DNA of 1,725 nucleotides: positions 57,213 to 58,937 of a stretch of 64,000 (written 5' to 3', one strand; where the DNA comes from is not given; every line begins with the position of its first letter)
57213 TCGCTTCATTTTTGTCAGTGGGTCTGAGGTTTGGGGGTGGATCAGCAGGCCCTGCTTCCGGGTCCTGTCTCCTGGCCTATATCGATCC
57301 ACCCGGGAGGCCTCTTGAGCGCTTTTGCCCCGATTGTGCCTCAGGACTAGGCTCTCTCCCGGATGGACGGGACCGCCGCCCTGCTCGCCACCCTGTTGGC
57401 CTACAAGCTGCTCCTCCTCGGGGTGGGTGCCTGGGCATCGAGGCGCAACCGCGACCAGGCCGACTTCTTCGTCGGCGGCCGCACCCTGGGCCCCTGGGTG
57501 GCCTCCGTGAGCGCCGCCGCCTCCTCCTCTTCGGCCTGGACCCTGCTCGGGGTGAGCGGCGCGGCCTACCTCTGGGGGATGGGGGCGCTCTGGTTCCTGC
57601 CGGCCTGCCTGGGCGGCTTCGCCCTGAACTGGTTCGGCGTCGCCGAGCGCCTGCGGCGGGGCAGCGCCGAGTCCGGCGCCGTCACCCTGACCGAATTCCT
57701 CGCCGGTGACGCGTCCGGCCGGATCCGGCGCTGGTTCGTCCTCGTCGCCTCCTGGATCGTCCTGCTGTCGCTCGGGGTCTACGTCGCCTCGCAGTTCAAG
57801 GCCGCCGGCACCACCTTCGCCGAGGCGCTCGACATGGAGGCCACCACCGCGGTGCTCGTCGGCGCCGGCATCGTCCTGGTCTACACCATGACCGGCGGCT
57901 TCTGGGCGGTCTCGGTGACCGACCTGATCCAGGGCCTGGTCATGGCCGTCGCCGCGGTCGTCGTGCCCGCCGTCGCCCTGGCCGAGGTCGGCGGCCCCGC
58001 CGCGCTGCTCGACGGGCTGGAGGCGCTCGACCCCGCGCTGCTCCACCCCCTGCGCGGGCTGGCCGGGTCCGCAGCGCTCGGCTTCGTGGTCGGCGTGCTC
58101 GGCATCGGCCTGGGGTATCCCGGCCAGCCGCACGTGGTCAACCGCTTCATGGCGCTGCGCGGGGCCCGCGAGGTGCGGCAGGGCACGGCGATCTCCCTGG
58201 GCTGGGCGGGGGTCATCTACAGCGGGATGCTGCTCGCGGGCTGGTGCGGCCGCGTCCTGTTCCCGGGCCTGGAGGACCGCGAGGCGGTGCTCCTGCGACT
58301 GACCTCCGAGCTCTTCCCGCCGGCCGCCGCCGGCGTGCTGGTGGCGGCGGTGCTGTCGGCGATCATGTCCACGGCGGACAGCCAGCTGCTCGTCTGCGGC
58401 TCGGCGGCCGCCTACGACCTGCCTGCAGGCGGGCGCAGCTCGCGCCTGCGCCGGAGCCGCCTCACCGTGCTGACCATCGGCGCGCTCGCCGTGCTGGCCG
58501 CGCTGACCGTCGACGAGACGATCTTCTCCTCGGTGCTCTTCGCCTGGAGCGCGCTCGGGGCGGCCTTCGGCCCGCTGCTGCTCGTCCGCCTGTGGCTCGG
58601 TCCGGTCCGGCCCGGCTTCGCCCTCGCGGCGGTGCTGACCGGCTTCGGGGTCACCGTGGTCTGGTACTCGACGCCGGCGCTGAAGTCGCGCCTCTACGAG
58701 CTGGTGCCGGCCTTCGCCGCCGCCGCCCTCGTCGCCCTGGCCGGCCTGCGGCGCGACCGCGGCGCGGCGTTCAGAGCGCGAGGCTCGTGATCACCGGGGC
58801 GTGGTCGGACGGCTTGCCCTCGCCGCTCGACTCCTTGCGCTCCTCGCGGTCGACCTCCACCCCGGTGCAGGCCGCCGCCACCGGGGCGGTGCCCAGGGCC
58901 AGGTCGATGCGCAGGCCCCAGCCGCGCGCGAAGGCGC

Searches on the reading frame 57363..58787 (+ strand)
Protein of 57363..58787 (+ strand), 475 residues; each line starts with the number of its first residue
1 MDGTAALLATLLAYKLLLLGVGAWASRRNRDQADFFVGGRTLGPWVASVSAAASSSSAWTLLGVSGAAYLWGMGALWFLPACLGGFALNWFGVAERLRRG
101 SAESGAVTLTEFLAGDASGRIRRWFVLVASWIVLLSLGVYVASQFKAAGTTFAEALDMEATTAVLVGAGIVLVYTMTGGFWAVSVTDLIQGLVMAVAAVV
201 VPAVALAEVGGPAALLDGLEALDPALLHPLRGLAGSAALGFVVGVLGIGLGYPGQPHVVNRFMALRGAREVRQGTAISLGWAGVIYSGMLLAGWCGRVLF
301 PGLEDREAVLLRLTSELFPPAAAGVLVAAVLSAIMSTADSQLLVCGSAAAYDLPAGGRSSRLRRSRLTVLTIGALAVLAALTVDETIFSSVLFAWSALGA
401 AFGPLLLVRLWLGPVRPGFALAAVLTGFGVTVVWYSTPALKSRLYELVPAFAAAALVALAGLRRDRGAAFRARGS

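Call 83: search_protein_families(library=pfam, proteins=[window:57363-58787:+], max_evalue=0.0001)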
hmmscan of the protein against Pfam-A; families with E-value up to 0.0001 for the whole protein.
window:57363-58787:+ (475 aa): 1 family
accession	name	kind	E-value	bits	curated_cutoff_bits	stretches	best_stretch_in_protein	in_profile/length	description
PF00474.23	SSF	-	1.3e-62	212.4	22.8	1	35-427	1-406/406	Sodium:solute symporter family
